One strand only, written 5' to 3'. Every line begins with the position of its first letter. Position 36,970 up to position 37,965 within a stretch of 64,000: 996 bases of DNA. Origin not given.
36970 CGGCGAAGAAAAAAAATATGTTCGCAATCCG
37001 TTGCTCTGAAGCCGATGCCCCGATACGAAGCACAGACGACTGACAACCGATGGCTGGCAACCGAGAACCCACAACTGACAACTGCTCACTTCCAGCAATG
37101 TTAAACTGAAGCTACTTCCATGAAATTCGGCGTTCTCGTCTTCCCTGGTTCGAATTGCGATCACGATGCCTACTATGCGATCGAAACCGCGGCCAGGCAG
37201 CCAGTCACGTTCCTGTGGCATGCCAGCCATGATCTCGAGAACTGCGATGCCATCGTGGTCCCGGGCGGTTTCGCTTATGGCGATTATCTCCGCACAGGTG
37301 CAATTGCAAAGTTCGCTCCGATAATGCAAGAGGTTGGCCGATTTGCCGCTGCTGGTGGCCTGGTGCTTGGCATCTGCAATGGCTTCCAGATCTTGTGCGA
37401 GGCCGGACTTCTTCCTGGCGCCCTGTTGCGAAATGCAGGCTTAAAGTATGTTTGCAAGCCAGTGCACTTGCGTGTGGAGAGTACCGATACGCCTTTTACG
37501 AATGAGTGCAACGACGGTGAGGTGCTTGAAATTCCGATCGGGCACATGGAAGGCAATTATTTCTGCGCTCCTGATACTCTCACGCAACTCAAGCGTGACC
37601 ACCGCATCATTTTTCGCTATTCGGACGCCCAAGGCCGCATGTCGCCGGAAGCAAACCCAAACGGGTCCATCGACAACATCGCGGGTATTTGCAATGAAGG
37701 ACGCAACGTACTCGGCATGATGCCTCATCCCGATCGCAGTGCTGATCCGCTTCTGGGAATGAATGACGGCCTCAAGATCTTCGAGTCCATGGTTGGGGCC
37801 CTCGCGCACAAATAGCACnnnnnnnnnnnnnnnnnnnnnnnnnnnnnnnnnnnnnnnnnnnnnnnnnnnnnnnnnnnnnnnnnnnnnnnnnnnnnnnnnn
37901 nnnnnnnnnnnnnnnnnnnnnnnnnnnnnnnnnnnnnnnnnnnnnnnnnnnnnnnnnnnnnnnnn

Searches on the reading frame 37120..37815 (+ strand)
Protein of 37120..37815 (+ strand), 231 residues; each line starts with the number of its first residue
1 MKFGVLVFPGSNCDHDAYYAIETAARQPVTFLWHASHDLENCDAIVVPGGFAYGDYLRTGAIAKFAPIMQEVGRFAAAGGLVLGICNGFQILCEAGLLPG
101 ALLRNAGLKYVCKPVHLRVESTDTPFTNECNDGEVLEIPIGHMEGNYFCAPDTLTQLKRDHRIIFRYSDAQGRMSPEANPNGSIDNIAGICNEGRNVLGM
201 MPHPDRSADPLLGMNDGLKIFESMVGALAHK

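Call 12: search_protein_families(library=pfam, proteins=[window:37120-37815:+])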
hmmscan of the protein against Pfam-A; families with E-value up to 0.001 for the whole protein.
window:37120-37815:+ (231 aa): 3 families
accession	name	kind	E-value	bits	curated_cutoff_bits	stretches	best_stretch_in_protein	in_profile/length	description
PF13507.12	GATase_5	-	9.9e-40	136.7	27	1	4-210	5-232/260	CobB/CobQ-like glutamine amidotransferase domain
PF07685.20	GATase_3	-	9.3e-08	32.3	27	1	26-94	24-90/196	CobB/CobQ-like glutamine amidotransferase domain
PF01965.30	DJ-1_PfpI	-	8.3e-07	29.4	26.6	1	40-100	60-115/165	DJ-1/PfpI family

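Call 14: find_encoding_contigs(protein=window:37120-37815:+, flank=3000, max_places=10)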
Protein window:37120-37815:+ (231 aa): 5 contigs read that carry it; 5 places shown.
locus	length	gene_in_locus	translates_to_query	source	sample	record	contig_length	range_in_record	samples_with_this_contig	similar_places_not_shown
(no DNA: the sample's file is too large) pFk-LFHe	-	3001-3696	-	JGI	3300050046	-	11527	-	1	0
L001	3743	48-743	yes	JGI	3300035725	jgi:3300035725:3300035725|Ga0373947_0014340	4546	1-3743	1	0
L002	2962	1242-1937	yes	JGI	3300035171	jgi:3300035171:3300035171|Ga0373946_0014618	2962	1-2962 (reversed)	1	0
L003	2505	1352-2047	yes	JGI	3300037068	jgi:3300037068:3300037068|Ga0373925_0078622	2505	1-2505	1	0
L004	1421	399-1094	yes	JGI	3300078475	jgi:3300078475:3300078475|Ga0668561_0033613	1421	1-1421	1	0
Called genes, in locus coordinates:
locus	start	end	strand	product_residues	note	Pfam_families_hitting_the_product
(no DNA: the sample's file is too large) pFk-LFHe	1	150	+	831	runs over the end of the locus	PF07719:TPR_2 (faint), PF13424:TPR_12 (faint), PF13428:TPR_14 (faint), PF13431:TPR_17 (faint), PF23914:TPR_CcmH_CycH (faint), PF14559:TPR_19 (weak), PF14559:TPR_19 (weak), PF13432:TPR_16 (weak), +8 more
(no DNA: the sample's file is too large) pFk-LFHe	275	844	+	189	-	PF01965:DJ-1_PfpI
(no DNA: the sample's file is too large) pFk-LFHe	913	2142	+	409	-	PF08240:ADH_N, PF00107:ADH_zinc_N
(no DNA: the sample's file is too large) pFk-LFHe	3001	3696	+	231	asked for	PF13507:GATase_5, PF07685:GATase_3, PF01965:DJ-1_PfpI (weak)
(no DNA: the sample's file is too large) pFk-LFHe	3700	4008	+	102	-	PF13428:TPR_14 (faint), PF14561:TPR_20 (faint), PF13431:TPR_17 (faint), PF07719:TPR_2 (faint), PF13181:TPR_8 (faint), PF28502:PAB_middle (weak), PF14559:TPR_19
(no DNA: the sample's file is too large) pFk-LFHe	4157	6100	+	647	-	PF02838:Glyco_hydro_20b, PF14845:Glycohydro_20b2, PF00728:Glyco_hydro_20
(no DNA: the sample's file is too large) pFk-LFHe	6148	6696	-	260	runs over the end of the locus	PF00106:adh_short, PF01370:Epimerase (faint), PF08659:KR, PF13561:adh_short_C2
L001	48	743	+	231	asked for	PF13507:GATase_5, PF07685:GATase_3, PF01965:DJ-1_PfpI (weak)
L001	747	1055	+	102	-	PF13428:TPR_14 (faint), PF14561:TPR_20 (faint), PF13431:TPR_17 (faint), PF07719:TPR_2 (faint), PF13181:TPR_8 (faint), PF28502:PAB_middle (weak), PF14559:TPR_19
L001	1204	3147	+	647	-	PF02838:Glyco_hydro_20b, PF14845:Glycohydro_20b2, PF00728:Glyco_hydro_20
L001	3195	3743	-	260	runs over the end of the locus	PF00106:adh_short, PF01370:Epimerase (faint), PF08659:KR, PF13561:adh_short_C2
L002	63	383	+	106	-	-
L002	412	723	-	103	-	-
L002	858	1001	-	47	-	-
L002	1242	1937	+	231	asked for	PF13507:GATase_5, PF07685:GATase_3, PF01965:DJ-1_PfpI (weak)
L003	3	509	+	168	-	?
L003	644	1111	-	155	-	-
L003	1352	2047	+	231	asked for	PF13507:GATase_5, PF07685:GATase_3, PF01965:DJ-1_PfpI (weak)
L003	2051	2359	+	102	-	PF13428:TPR_14 (faint), PF14561:TPR_20 (faint), PF13431:TPR_17 (faint), PF07719:TPR_2 (faint), PF13181:TPR_8 (faint), PF28502:PAB_middle (weak), PF14559:TPR_19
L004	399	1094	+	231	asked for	PF13507:GATase_5, PF07685:GATase_3, PF01965:DJ-1_PfpI (weak)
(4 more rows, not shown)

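Call 16: find_related_loci(query=window:37120-37815:+, collection=genome_contigs, flank=4000)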
Query window:37120-37815:+ (231 aa) in genome_contigs; peptide patterns used: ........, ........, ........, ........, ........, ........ (x = any residue, [..] = any of these).
600 stretches matched a pattern (row limit reached: there are more); 600 encode a relative of the query (tblastn E <= 1e-3); the best 80 are kept; 80 distinct loci.
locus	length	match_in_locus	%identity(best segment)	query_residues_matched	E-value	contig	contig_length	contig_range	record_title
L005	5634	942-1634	75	1-231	4e-123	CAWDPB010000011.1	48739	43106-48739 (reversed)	MAG: uncultured Acidobacteriaceae bacterium isolate MFD04752.bin.2.1 genome assembly, contig: contig_11150, whole genome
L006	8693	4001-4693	74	1-231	5e-121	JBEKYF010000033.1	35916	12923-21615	MAG: Terriglobales bacterium isolate SPRUCE 669 SPRUCE_669_33, whole genome shotgun sequence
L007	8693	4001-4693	73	1-231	8e-121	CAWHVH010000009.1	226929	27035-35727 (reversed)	MAG: Terriglobia bacterium isolate MFD06435.bin.1.230 genome assembly, contig: contig_48328, whole genome shotgun sequen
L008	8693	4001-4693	71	1-231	5e-121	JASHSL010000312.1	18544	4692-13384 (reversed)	MAG: Terriglobales bacterium isolate JOPF126 JOPF_AWAY_contig_785518, whole genome shotgun sequence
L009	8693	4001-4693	71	1-231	2e-119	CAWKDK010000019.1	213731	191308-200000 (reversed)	MAG: Terriglobia bacterium isolate MFD05521.bin.1.156 genome assembly, contig: contig_47357, whole genome shotgun sequen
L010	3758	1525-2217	72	1-231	1e-121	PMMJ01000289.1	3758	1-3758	MAG: Acidobacteriaceae bacterium isolate fen_85 73.20100900_E1D.30_contig_168392, whole genome shotgun sequence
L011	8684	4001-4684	74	1-228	1e-118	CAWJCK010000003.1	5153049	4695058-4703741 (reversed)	MAG: uncultured Acidobacteriaceae bacterium isolate MFD04540.bin.1.82 genome assembly, contig: contig_1841, whole genome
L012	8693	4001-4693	72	1-231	1e-118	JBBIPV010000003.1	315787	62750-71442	MAG: Terriglobales bacterium isolate EPF170215_bin_310 NODE_6_length_315787_cov_12.275199, whole genome shotgun sequence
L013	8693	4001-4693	71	1-231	3e-118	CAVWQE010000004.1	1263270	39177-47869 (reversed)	MAG: uncultured Acidobacteriota bacterium isolate MFD04967.bin.1.175 genome assembly, contig: contig_31461, whole genome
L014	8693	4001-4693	72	1-231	8e-118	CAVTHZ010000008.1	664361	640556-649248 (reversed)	MAG: uncultured Acidobacteriaceae bacterium isolate MFD05705.bin.2.13 genome assembly, contig: contig_46690, whole genom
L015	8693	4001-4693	71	1-231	2e-117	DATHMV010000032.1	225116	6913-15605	MAG TPA_asm: Candidatus Aquilonibacter sp. isolate SMAG_U12641 k141_2995018, whole genome shotgun sequence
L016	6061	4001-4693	71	1-231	1e-116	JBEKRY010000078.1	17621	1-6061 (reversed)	MAG: Candidatus Sulfotelmatobacter sp. isolate SPRUCE 521 SPRUCE_521_78, whole genome shotgun sequence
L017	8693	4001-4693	72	1-231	3e-116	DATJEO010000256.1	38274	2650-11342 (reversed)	MAG TPA_asm: Terracidiphilus sp. isolate SMAG_U15435 k141_9917692, whole genome shotgun sequence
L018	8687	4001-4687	72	1-229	4e-115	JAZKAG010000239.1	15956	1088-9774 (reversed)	MAG: Acidobacteriota bacterium isolate ADI_H3L2_1_122_18_3-bin012_1 ADIH3L21_B012_1_000000000239, whole genome shotgun s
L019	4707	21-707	72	1-229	3e-115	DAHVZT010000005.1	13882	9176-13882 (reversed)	MAG TPA_asm: Acidobacteriaceae bacterium isolate clean814 k141_427139, whole genome shotgun sequence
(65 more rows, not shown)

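Call 24: search_protein_families(library=pfam, proteins=[L003:644-1111:-], max_evalue=1)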
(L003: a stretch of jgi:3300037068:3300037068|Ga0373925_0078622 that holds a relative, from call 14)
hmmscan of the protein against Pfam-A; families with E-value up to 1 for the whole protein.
L003:644-1111:- (155 aa): 0 families

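Call 28: find_related_loci(query=window:37120-37815:+, collection=metagenome_contigs, flank=3000)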
Query window:37120-37815:+ (231 aa) in metagenome_contigs; peptide patterns used: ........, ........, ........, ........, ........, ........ (x = any residue, [..] = any of these).
600 stretches matched a pattern (row limit reached: there are more); 600 encode a relative of the query (tblastn E <= 1e-3); the best 80 are kept; 80 distinct loci.
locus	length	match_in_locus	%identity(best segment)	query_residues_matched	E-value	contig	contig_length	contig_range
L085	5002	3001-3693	75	1-231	2e-125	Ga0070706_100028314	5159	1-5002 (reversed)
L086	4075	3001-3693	74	1-231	1e-122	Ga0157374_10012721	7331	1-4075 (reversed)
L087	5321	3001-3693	73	1-231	2e-122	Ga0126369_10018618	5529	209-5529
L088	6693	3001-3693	73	1-231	7e-122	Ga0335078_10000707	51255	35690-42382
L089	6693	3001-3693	72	1-231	1e-121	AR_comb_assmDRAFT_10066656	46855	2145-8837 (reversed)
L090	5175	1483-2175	73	1-231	5e-121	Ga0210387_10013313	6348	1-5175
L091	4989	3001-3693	71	1-231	1e-120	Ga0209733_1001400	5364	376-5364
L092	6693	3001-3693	73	1-231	3e-120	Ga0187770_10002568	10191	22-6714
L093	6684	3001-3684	73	1-228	4e-120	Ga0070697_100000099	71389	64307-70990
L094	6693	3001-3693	73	1-231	3e-120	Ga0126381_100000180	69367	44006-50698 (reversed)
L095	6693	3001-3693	72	1-231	3e-120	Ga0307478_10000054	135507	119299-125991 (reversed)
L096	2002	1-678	73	6-231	2e-127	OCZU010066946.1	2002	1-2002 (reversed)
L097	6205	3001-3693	72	1-231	8e-120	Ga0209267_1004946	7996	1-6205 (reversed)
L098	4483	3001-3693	71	1-231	5e-120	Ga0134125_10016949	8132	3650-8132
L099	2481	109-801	72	1-231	3e-125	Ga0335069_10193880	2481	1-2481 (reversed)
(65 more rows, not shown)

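Call 30: find_homologous_proteins(query=L003:644-1111:-, max_evalue=0.01)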
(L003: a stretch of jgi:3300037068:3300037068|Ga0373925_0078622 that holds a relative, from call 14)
Query L003:644-1111:- (155 aa): 5 proteins with E <= 0.01 among 50 candidates.
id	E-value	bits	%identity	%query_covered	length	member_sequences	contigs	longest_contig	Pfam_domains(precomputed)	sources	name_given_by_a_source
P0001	1.1e-98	346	99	100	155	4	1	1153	-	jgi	jgi:hypothetical protein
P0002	7.5e-20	90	63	52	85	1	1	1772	-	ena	-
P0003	6.3e-18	83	44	99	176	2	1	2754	-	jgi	jgi:hypothetical protein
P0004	1.8e-15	75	45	83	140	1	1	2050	-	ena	-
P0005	6.3e-8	51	66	28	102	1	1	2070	-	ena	-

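Call 32: find_encoding_contigs(protein=P0003, flank=5000)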
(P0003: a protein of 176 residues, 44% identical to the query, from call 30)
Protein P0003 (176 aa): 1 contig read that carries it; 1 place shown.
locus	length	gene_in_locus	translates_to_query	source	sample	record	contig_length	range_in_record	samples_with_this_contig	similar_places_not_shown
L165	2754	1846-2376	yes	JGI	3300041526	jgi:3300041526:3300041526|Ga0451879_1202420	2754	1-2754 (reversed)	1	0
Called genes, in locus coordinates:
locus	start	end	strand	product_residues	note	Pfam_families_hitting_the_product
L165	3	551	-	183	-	?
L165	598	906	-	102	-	PF13428:TPR_14 (faint), PF14561:TPR_20 (faint), PF13431:TPR_17 (faint), PF07719:TPR_2 (faint), PF13181:TPR_8 (faint), PF28502:PAB_middle (weak), PF14559:TPR_19 (weak)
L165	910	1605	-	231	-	PF13507:GATase_5, PF07685:GATase_3, PF01965:DJ-1_PfpI (weak)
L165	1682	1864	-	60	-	-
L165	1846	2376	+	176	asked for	-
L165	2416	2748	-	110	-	-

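Call 33: find_encoding_contigs(protein=P0004, flank=5000)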
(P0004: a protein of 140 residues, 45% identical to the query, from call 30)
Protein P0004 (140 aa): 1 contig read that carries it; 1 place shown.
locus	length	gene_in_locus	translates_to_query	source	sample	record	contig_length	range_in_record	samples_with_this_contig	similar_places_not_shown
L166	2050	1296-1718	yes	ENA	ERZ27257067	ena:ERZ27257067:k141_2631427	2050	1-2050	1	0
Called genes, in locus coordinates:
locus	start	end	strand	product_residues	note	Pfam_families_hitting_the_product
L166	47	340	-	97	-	PF13428:TPR_14 (faint), PF13431:TPR_17 (faint), PF13432:TPR_16 (faint), PF14561:TPR_20 (faint), PF07719:TPR_2 (faint), PF13181:TPR_8 (faint), PF28502:PAB_middle (weak), PF14559:TPR_19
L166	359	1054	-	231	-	PF13507:GATase_5, PF07685:GATase_3, PF01965:DJ-1_PfpI (weak)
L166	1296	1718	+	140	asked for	-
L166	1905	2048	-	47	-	?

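Call 34: find_encoding_contigs(protein=P0002, flank=5000)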
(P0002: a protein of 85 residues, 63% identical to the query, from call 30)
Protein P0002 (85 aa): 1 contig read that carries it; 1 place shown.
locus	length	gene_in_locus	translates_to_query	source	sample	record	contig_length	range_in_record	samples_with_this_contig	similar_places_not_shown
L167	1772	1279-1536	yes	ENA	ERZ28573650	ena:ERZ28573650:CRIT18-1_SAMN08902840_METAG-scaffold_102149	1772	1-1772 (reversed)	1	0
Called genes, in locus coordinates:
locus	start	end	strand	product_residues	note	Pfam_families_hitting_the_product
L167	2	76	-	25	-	?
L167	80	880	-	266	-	PF13507:GATase_5, PF07685:GATase_3, PF01965:DJ-1_PfpI (weak)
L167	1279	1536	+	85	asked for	-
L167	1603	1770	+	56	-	?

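Call 35: find_encoding_contigs(protein=P0005, flank=5000)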
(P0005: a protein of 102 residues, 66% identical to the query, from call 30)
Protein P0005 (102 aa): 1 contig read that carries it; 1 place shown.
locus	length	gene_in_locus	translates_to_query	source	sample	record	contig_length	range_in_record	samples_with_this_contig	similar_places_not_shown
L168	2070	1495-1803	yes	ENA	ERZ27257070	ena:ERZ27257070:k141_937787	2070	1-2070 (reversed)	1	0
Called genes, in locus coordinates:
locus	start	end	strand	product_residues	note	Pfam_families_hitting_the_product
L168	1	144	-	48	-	?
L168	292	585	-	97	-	PF13428:TPR_14 (faint), PF13431:TPR_17 (faint), PF14561:TPR_20 (faint), PF07719:TPR_2 (faint), PF13181:TPR_8 (faint), PF28502:PAB_middle (weak), PF14559:TPR_19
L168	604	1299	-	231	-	PF13507:GATase_5, PF07685:GATase_3, PF01965:DJ-1_PfpI (weak)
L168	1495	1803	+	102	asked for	-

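Call 41: find_homologous_proteins(query=window:37120-37815:+, max_evalue=1e-80)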
Query window:37120-37815:+ (231 aa): 7658 proteins with E <= 1e-80 among 8000 candidates; the best 120 are listed.
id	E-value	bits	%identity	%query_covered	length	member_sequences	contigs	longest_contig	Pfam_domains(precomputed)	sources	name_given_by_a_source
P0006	8.1e-153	525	97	100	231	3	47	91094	PF07685.21,PF13507.13,PF01965.31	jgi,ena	jgi:phosphoribosylformylglycinamidine synthase subunit PurQ / glutaminase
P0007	2.8e-152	523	97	100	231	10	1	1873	PF07685.21,PF13507.13,PF01965.31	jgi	jgi:phosphoribosylformylglycinamidine synthase subunit PurQ / glutaminase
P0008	1.0e-150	518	96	100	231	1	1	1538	PF07685.21,PF13507.13,PF01965.31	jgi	jgi:phosphoribosylformylglycinamidine synthase I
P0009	1.0e-150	518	95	100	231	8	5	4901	PF07685.21,PF13507.13,PF01965.31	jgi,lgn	jgi:phosphoribosylformylglycinamidine synthase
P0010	2.0e-150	517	95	100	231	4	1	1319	PF07685.21,PF13507.13,PF01965.31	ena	-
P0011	7.5e-150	515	95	100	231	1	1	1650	PF07685.21,PF13507.13,PF01965.31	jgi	-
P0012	2.8e-149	513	95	100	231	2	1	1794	PF07685.21,PF13507.13,PF01965.31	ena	-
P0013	1.8e-148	511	94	100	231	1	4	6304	PF07685.21,PF13507.13,PF01965.31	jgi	jgi:phosphoribosylformylglycinamidine synthase subunit PurQ / glutaminase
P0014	5.6e-148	509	94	100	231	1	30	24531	PF07685.21,PF13507.13,PF01965.31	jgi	jgi:phosphoribosylformylglycinamidine synthase subunit PurQ / glutaminase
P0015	8.8e-148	508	94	100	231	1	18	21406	PF07685.21,PF13507.13,PF01965.31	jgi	jgi:phosphoribosylformylglycinamidine synthase subunit PurQ / glutaminase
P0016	9.5e-148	508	94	100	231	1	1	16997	PF07685.21,PF13507.13,PF01965.31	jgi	jgi:phosphoribosylformylglycinamidine synthase subunit PurQ / glutaminase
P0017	5.5e-146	503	-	-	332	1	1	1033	PF00117.35,PF07685.21,PF09825.16,PF13507.13,PF01965.31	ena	-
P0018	1.5e-142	491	91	100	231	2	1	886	PF07685.21,PF13507.13,PF01965.31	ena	-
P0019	1.9e-140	484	89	100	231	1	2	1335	PF07685.21,PF13507.13,PF01965.31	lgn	-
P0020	1.9e-140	484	88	100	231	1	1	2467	PF07685.21,PF13507.13,PF01965.31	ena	-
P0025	2.0e-138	478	87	100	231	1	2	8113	PF07685.21,PF13507.13,PF01965.31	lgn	-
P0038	4.3e-136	470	86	100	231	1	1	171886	PF07685.21,PF13507.13,PF01965.31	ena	-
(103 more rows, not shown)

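Call 42: find_encoding_contigs(protein=P0014, flank=3500, max_places=3)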
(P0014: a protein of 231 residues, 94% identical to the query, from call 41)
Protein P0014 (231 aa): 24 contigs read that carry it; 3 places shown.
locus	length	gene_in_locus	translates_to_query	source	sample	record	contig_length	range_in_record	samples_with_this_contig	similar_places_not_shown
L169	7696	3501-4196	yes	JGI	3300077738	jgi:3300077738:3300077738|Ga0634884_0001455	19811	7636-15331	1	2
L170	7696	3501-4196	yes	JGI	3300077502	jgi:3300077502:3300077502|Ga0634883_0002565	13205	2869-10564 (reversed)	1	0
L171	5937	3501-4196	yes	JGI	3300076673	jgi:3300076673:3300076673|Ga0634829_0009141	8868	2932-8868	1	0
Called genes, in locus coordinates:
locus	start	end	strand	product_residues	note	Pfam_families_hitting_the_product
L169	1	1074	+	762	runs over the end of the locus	PF00515:TPR_1 (faint), PF07719:TPR_2 (faint), PF12895:ANAPC3 (faint), PF13371:TPR_9 (faint), PF13414:TPR_11 (faint), PF14559:TPR_19, PF13432:TPR_16 (weak), PF14559:TPR_19 (weak), +9 more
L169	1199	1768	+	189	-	PF01965:DJ-1_PfpI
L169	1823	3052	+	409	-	PF08240:ADH_N, PF00107:ADH_zinc_N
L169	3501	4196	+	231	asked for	PF13507:GATase_5, PF07685:GATase_3, PF01965:DJ-1_PfpI (weak)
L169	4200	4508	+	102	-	PF13428:TPR_14 (faint), PF13431:TPR_17 (faint), PF07719:TPR_2 (faint), PF13181:TPR_8 (faint), PF28502:PAB_middle (weak), PF14559:TPR_19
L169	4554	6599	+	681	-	PF02838:Glyco_hydro_20b, PF14845:Glycohydro_20b2, PF00728:Glyco_hydro_20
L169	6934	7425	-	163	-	PF00106:adh_short, PF13561:adh_short_C2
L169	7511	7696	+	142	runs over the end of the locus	PF13561:adh_short_C2 (weak)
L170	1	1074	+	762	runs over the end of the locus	PF00515:TPR_1 (faint), PF07719:TPR_2 (faint), PF12895:ANAPC3 (faint), PF13371:TPR_9 (faint), PF13414:TPR_11 (faint), PF14559:TPR_19, PF13432:TPR_16 (weak), PF14559:TPR_19 (weak), +9 more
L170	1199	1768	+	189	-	PF01965:DJ-1_PfpI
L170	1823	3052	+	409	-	PF08240:ADH_N, PF00107:ADH_zinc_N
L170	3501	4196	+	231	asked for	PF13507:GATase_5, PF07685:GATase_3, PF01965:DJ-1_PfpI (weak)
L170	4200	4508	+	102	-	PF13428:TPR_14 (faint), PF13431:TPR_17 (faint), PF07719:TPR_2 (faint), PF13181:TPR_8 (faint), PF28502:PAB_middle (weak), PF14559:TPR_19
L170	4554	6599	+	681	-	PF02838:Glyco_hydro_20b, PF14845:Glycohydro_20b2, PF00728:Glyco_hydro_20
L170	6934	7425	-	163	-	PF00106:adh_short, PF13561:adh_short_C2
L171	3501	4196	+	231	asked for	PF13507:GATase_5, PF07685:GATase_3, PF01965:DJ-1_PfpI (weak)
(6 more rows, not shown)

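Call 43: find_encoding_contigs(protein=P0025, flank=3500, max_places=2)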
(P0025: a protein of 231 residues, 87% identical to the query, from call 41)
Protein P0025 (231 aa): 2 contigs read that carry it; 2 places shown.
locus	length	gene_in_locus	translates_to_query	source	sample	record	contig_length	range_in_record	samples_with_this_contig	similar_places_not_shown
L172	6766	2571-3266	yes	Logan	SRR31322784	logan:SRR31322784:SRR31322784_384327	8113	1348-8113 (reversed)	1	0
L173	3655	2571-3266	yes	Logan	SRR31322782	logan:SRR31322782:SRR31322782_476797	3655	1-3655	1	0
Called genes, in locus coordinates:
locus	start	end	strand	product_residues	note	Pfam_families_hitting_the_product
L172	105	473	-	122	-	PF00072:Response_reg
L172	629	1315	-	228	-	-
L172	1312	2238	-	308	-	PF00005:ABC_tran, PF13304:AAA_21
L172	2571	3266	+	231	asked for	PF13507:GATase_5, PF07685:GATase_3 (weak), PF01965:DJ-1_PfpI (weak)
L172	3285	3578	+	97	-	PF13428:TPR_14 (faint), PF13431:TPR_17 (faint), PF14561:TPR_20 (faint), PF14559:TPR_19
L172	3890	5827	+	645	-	PF02838:Glyco_hydro_20b, PF14845:Glycohydro_20b2, PF00728:Glyco_hydro_20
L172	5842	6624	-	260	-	PF00106:adh_short, PF08659:KR, PF13561:adh_short_C2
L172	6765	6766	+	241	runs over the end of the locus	PF02190:LON_substr_bdg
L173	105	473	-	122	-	PF00072:Response_reg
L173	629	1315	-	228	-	-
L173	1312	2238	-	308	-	PF00005:ABC_tran, PF13304:AAA_21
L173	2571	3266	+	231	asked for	PF13507:GATase_5, PF07685:GATase_3 (weak), PF01965:DJ-1_PfpI (weak)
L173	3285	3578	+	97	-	PF13428:TPR_14 (faint), PF13431:TPR_17 (faint), PF14561:TPR_20 (faint), PF14559:TPR_19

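Call 44: find_encoding_contigs(protein=P0038, flank=3500, max_places=2)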
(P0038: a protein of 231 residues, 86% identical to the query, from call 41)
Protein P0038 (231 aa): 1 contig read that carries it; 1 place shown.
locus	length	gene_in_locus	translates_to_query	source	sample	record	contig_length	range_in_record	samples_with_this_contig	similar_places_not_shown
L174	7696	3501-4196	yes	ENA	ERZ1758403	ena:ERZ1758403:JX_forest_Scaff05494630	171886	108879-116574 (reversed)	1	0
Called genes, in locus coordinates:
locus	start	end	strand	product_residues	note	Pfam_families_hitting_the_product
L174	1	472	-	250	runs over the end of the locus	PF01144:CoA_trans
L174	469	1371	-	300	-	PF00378:ECH_1, PF16113:ECH_2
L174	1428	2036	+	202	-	PF00210:Ferritin, PF02915:Rubrerythrin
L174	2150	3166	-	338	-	-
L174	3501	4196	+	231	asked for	PF13507:GATase_5, PF01965:DJ-1_PfpI (weak), PF07685:GATase_3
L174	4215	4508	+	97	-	PF07719:TPR_2 (faint), PF13428:TPR_14 (faint), PF13431:TPR_17 (faint), PF13432:TPR_16 (faint), PF14559:TPR_19 (weak), PF14561:TPR_20 (faint), PF28502:PAB_middle (weak), PF14559:TPR_19, +1 more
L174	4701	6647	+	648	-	PF02838:Glyco_hydro_20b, PF14845:Glycohydro_20b2, PF00728:Glyco_hydro_20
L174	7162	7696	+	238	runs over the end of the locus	PF00005:ABC_tran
